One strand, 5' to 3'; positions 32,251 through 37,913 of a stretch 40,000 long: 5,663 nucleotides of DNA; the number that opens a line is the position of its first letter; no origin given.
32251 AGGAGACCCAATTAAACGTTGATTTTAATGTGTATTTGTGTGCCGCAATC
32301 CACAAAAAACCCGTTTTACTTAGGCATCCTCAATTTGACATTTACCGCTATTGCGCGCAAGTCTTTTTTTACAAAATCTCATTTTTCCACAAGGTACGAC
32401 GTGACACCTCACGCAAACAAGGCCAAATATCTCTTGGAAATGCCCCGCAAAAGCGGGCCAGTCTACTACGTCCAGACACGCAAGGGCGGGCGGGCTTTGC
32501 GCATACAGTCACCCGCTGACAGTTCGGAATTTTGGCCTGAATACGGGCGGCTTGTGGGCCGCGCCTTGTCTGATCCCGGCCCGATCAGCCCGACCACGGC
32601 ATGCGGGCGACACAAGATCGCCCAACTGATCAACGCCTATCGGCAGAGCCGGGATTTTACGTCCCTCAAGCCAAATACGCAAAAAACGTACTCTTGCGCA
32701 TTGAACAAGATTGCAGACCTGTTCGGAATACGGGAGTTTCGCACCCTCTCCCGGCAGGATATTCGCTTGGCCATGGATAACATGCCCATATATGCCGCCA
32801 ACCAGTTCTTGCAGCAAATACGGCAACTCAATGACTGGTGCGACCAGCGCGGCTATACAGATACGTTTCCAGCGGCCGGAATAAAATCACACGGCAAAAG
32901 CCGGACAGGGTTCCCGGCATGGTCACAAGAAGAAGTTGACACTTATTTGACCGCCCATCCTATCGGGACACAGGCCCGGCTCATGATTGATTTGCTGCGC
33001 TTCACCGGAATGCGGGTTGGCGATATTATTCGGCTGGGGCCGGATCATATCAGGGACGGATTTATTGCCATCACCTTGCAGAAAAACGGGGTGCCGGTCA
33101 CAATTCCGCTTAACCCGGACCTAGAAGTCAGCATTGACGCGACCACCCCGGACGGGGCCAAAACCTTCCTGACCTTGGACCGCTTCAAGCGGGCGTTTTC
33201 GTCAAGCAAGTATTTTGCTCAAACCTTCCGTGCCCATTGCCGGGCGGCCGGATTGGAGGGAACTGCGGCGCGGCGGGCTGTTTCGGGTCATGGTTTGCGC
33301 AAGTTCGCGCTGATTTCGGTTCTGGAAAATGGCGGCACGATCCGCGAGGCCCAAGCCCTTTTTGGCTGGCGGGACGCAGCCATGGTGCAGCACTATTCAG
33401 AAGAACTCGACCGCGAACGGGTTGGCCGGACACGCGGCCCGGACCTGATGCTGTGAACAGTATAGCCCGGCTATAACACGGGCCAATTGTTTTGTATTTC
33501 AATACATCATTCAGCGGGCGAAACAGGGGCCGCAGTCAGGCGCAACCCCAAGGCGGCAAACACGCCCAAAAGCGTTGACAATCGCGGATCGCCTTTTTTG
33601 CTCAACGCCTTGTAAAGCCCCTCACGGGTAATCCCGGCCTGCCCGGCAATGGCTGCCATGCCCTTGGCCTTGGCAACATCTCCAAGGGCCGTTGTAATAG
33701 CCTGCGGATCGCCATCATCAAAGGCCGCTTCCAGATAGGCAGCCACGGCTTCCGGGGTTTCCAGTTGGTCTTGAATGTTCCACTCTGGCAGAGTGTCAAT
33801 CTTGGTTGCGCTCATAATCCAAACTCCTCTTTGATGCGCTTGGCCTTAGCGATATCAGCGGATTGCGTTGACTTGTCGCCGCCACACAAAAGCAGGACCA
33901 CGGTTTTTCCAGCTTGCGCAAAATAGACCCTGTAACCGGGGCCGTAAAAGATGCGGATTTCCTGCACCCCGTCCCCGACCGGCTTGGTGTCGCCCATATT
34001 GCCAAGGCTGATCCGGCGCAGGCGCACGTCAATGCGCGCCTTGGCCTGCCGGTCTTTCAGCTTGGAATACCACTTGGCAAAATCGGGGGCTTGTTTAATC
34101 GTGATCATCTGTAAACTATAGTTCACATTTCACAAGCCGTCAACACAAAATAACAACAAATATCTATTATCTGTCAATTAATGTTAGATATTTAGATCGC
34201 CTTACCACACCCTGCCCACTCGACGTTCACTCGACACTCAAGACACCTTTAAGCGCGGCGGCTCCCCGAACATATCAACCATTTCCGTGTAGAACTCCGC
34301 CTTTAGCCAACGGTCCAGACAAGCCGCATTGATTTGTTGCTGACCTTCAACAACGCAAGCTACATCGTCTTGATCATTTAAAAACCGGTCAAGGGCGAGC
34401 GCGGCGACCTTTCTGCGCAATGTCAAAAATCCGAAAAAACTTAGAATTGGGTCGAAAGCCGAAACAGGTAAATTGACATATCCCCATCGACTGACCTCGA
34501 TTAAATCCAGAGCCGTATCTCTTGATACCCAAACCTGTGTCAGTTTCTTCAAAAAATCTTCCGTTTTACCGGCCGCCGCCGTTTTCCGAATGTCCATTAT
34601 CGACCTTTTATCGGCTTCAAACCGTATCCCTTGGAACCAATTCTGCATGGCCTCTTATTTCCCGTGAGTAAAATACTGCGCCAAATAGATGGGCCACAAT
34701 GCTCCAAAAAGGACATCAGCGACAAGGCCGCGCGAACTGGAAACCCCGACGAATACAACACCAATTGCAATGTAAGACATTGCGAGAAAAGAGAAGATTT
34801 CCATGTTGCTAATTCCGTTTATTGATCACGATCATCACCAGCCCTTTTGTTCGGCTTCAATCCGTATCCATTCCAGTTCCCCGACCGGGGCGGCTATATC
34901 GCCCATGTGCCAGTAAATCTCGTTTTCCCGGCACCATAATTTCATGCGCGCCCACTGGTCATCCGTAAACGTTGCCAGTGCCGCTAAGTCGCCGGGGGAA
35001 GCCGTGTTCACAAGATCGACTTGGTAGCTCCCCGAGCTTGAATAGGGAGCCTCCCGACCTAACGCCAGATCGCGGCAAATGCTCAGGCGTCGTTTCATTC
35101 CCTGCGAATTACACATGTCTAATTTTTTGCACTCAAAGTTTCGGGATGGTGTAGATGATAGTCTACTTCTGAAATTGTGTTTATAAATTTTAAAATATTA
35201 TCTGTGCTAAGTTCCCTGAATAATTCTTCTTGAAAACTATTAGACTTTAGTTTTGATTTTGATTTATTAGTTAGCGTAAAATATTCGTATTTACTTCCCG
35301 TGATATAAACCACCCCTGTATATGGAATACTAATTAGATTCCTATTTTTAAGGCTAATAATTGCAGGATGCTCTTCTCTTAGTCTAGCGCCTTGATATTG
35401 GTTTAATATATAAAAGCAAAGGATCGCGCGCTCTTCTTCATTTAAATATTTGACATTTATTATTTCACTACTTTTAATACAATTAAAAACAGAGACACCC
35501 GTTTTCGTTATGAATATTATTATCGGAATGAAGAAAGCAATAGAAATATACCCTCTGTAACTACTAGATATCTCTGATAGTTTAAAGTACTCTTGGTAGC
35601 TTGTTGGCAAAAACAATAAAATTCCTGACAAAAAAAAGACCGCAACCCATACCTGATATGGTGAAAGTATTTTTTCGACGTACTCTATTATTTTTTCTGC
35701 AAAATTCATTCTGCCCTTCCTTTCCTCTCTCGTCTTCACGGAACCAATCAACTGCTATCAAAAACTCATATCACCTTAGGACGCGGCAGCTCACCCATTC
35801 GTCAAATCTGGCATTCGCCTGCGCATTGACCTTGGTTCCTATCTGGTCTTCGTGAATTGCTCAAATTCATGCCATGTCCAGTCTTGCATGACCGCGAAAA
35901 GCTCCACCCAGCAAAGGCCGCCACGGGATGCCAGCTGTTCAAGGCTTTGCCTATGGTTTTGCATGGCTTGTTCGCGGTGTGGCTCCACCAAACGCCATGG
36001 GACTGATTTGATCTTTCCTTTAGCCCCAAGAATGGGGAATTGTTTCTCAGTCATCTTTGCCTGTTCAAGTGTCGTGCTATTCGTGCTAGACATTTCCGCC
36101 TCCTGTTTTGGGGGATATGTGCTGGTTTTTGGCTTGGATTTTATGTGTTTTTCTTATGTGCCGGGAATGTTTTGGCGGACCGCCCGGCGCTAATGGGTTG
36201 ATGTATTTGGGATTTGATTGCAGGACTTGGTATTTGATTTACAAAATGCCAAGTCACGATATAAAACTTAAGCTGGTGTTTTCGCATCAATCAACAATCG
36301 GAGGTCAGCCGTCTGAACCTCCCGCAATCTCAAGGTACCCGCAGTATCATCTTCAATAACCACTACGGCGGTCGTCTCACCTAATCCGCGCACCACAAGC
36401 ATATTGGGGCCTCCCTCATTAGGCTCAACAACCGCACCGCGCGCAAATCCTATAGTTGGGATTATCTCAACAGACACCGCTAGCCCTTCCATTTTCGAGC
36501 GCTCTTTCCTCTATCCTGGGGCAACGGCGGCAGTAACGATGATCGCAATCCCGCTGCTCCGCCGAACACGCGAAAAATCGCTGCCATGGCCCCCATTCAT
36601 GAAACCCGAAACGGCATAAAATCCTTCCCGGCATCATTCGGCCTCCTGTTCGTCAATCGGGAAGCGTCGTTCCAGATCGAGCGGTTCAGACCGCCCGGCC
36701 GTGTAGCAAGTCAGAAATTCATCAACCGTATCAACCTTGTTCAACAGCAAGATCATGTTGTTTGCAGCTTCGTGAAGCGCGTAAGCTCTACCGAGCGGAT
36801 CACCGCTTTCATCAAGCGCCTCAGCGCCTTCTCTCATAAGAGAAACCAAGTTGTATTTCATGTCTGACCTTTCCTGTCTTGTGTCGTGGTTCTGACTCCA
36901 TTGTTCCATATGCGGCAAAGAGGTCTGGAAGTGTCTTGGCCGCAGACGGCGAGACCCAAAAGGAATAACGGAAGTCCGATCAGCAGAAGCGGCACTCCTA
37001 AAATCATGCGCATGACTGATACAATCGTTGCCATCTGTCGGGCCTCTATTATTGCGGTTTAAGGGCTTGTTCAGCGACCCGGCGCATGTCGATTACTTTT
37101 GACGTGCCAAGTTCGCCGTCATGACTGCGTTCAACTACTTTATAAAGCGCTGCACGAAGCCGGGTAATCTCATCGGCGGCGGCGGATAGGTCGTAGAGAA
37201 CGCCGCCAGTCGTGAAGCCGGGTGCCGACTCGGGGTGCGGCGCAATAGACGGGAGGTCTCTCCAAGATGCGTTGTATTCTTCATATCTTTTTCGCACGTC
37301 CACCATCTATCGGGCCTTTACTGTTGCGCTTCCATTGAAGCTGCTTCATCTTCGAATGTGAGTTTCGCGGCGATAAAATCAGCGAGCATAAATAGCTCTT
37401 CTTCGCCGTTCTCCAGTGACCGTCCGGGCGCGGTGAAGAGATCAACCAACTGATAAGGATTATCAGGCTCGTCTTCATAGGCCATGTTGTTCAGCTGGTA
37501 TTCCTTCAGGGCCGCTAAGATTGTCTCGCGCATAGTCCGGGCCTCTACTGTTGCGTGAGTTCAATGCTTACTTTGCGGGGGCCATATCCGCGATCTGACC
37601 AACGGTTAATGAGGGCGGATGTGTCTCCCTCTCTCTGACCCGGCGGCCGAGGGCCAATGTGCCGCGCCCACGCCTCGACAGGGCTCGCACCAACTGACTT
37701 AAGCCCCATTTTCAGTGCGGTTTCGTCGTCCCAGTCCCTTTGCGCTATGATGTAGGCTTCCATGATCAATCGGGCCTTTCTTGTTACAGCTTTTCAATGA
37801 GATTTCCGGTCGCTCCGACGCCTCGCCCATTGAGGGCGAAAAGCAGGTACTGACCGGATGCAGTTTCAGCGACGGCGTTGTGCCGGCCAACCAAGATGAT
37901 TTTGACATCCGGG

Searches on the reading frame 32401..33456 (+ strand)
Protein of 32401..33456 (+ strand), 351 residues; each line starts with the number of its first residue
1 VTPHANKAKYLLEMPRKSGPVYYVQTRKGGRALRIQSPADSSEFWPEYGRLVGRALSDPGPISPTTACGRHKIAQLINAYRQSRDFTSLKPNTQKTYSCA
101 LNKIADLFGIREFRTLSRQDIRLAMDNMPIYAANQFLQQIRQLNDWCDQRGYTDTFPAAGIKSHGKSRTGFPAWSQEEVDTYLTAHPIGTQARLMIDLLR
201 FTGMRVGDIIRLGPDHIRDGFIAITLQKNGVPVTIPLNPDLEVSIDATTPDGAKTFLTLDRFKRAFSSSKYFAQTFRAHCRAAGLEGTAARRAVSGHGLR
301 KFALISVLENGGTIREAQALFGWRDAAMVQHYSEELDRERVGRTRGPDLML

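Call 42: search_protein_families(library=phrogs, proteins=[window:32401-33456:+], max_evalue=0.01)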
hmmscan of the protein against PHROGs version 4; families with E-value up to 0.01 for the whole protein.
window:32401-33456:+ (351 aa): 3 families
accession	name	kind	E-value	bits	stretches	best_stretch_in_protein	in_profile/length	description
phrog_1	-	integration and excision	1.3e-27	98.3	1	71-334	164-434/611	integrase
phrog_216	-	integration and excision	2.8e-22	80.2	1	131-334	13-223/301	integrase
phrog_7244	-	integration and excision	9.6e-07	29.3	1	75-242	77-248/263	integrase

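Call 70: search_protein_families(library=pfam, proteins=[window:32401-33456:+], max_evalue=0.01)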
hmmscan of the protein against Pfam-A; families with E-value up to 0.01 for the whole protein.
window:32401-33456:+ (351 aa): 1 family
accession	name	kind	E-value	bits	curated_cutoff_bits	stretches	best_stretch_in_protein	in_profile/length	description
PF00589.27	Phage_integrase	-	6.2e-17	62.3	27.1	1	186-335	18-168/172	Phage integrase family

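Call 88: search_dna_similar(query=window:32401-33456:+, collection=phages, mode=protein, max_rows=12)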
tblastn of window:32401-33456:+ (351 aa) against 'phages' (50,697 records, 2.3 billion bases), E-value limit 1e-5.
Records with a match: 32; places in all: 32; records where one place covers at least 80% of the query: 15.
Best place of each record, by identity: <60% 32.
By first word of the organism name: Rhizobium 7; Pseudomonas 4; Pseudanabaena 3; Caudoviricetes 2; Xylella 2; Paracoccus 2; Azospirillum 2; Komagataeibacter 2; Rhodobacter 2; Sinorhizobium 1; and 5 more.
By host as written in the record: - 5; Pseudanabaena sp. 3; Xylella fastidiosa 2; Azospirillum brasilense Cd 2; Pseudomonas sp. ANT_H14 2; Rhodobacter capsulatus SB1003 2; Sinorhizobium sp. LM21 1; Rhizobium etli sv. phaseoli CFN42 1; and 14 more.
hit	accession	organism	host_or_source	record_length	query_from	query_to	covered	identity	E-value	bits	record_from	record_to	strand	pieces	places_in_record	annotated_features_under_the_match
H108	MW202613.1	Caudoviricetes sp.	Manatee Spring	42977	13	341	94%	32.2%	1e-41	160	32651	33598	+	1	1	integrase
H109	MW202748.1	Caudoviricetes sp.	Manatee Spring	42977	13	341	94%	32.2%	1e-41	160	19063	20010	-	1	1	integrase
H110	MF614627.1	Sinorhizobium phage phi2LM21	Sinorhizobium sp. LM21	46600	1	334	95%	28.2%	2e-20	99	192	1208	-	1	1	tyrosine integrase | transcriptional regulator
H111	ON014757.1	Pseudanabaena phage Pam5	Pseudanabaena sp.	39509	3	350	99%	26.1%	2e-27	119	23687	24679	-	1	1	hypothetical protein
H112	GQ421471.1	Xylella phage Xfas53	Xylella fastidiosa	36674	15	345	94%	26.2%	9e-7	57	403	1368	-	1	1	int: integrase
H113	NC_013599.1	Xylella phage Xfas53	Xylella fastidiosa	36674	15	345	94%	26.2%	9e-7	57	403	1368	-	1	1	int: integrase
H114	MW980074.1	Rhizobium phage RHEph27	Rhizobium etli sv. phaseoli CFN42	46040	16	343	93%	26.1%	9e-10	66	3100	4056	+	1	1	integrase protein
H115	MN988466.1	Rhizobium phage RHph_TM34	Rhizobium etli CFN42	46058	16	343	93%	26.1%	9e-10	66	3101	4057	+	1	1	integrase protein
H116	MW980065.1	Rhizobium phage RHEph15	Rhizobium etli sv. phaseoli N1314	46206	16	343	93%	26.1%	9e-10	66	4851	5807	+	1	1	integrase protein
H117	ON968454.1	Pseudanabaena phage Pan3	Pseudanabaena sp.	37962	61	338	79%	30.6%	1e-28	122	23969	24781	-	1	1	integrase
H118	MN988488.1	Rhizobium phage RHph_Y1_20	Rhizobium etli Y1_20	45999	16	325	88%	26.0%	2e-10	68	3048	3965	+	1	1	integrase protein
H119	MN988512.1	Rhizobium phage RHph_Y48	Rhizobium phaseoli IE2737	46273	16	325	88%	26.0%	4e-10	67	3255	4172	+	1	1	integrase protein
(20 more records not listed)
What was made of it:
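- A phage-type integrase is present (call 88).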

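Call 89: search_protein_families(library=ncbifam, proteins=[window:32401-33456:+], max_evalue=0.001)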
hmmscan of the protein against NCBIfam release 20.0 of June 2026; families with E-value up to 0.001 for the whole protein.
window:32401-33456:+ (351 aa): 5 families
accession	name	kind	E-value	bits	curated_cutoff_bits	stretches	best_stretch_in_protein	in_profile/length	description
NF001399.0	PRK00283.1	subfamily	2.2e-09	37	279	1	118-333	53-281/300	tyrosine recombinase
TIGR02225.1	recomb_XerD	equivalog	6.8e-09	35.5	329.6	1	88-336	12-274/290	site-specific tyrosine recombinase XerD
NF040815.2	recomb_XerA_Arch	equivalog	1.4e-08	34.7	220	1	79-334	2-253/263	site-specific tyrosine recombinase/integron integrase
TIGR02224.1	recomb_XerC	equivalog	4.8e-06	26.1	335.15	1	89-333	13-275/295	tyrosine recombinase XerC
TIGR02249.1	integrase_gron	subfamily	3.6e-05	23.3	265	0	273-339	243-304/315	integron integrase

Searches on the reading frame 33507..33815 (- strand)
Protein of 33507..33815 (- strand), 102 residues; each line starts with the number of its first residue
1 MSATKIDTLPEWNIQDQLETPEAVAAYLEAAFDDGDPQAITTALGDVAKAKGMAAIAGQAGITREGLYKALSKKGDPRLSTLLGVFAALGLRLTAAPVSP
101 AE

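Call 16: find_encoding_contigs(protein=window:33507-33815:-, flank=10000, max_places=10)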
Protein window:33507-33815:- (102 aa): 1 contig read that carries it; 1 place shown.
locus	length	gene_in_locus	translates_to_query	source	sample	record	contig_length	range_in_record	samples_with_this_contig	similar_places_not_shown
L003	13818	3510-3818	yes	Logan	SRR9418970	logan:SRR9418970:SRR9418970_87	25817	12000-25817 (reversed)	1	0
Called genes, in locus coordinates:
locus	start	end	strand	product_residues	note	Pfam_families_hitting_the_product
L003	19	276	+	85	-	-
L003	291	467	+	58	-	-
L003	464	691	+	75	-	-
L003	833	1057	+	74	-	-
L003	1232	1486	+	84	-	-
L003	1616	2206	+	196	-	PF14163:SieB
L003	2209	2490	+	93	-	-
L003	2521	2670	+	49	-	-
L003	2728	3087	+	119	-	-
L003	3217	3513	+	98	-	PF05973:Gp49 (weak)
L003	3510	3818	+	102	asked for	PF21716:dnstrm_HI1420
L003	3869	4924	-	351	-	PF00589:Phage_integrase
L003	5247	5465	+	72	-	-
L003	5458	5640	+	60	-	-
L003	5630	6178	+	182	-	PF06763:Minor_tail_Z (weak)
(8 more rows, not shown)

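Call 70: search_protein_families(library=pfam, proteins=[window:33507-33815:-], max_evalue=0.01)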
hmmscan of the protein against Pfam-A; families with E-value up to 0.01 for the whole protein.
window:33507-33815:- (102 aa): 1 family
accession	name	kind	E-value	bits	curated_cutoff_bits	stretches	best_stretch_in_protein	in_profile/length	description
PF21716.3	dnstrm_HI1420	-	8.4e-26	90.1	27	1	10-96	3-89/90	Probable addiction module antidote protein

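Call 89: search_protein_families(library=ncbifam, proteins=[window:33507-33815:-], max_evalue=0.001)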
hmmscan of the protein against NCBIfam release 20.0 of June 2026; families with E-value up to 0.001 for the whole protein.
window:33507-33815:- (102 aa): 1 family
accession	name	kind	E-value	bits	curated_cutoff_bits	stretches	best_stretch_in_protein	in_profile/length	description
TIGR02684.1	dnstrm_HI1420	hypoth_equivalog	1.8e-31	108.2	53.7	1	9-95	2-88/89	addiction module antidote protein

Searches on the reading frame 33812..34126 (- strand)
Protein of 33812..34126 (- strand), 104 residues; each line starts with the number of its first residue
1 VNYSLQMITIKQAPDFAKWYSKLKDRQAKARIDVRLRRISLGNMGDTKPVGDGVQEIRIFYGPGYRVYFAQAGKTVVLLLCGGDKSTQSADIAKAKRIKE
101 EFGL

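Call 70: search_protein_families(library=pfam, proteins=[window:33812-34126:-], max_evalue=0.01)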
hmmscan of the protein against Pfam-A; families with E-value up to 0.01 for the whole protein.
window:33812-34126:- (104 aa): 1 family
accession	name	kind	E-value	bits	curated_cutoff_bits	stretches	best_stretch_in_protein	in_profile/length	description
PF05973.20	Gp49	-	3e-06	27.6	23.9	1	26-100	8-87/90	Phage derived protein Gp49-like (DUF891)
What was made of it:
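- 33507..34126 (-): Type II toxin-antitoxin pair: a RelE/ParE-family toxin (33812-34126) and its antidote (33507-33815). Pfam (call 70).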

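Call 89: search_protein_families(library=ncbifam, proteins=[window:33812-34126:-], max_evalue=0.001)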
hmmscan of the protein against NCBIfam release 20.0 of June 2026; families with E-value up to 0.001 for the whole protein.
window:33812-34126:- (104 aa): 1 family
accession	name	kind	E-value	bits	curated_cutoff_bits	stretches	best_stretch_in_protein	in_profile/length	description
TIGR02683.1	upstrm_HI1419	hypoth_equivalog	4.4e-40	136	62.85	1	9-101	2-94/95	type II toxin-antitoxin system RelE/ParE family toxin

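Call 114: search_protein_families(library=padloc, proteins=[window:33812-34126:-], max_evalue=0.001)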
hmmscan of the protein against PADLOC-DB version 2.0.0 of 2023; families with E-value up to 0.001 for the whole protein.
window:33812-34126:- (104 aa): 0 families

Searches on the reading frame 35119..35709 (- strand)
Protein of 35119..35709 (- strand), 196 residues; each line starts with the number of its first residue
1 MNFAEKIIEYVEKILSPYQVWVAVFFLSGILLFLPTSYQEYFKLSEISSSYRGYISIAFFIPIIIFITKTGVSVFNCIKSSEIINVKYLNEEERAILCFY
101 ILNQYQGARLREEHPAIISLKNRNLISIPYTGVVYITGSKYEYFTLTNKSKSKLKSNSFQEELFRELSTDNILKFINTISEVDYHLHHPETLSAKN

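Call 42: search_protein_families(library=phrogs, proteins=[window:35119-35709:-], max_evalue=0.01)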
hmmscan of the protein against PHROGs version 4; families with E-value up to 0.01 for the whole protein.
window:35119-35709:- (196 aa): 0 families

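Call 70: search_protein_families(library=pfam, proteins=[window:35119-35709:-], max_evalue=0.01)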
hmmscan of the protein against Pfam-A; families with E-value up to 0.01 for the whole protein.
window:35119-35709:- (196 aa): 1 family
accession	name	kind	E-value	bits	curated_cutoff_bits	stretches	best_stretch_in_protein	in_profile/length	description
PF14163.11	SieB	-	3.5e-11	43.3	26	1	26-127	6-116/147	Super-infection exclusion protein B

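Call 114: search_protein_families(library=padloc, proteins=[window:35119-35709:-], max_evalue=0.001)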
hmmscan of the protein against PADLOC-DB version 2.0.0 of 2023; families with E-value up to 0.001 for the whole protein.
window:35119-35709:- (196 aa): 0 families

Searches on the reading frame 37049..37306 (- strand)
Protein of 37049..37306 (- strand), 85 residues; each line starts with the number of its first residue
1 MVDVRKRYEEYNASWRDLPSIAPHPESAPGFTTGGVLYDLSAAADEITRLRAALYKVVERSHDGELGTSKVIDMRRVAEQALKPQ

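Call 41: search_protein_families(library=phrogs, proteins=[window:37049-37306:-], max_evalue=0.01)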
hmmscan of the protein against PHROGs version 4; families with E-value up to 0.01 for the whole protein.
window:37049-37306:- (85 aa): 1 family
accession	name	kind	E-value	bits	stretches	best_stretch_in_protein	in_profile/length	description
phrog_22122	-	unknown function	1.3e-11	45.6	1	47-83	52-88/91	-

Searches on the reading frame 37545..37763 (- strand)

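Call 41: search_protein_families(library=phrogs, proteins=[window:37545-37763:-], max_evalue=0.01)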
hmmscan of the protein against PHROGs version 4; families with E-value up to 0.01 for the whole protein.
window:37545-37763:- (72 aa): 1 family
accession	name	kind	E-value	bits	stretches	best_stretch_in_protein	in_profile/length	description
phrog_31704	-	unknown function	2.9e-05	25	1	15-64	29-78/93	-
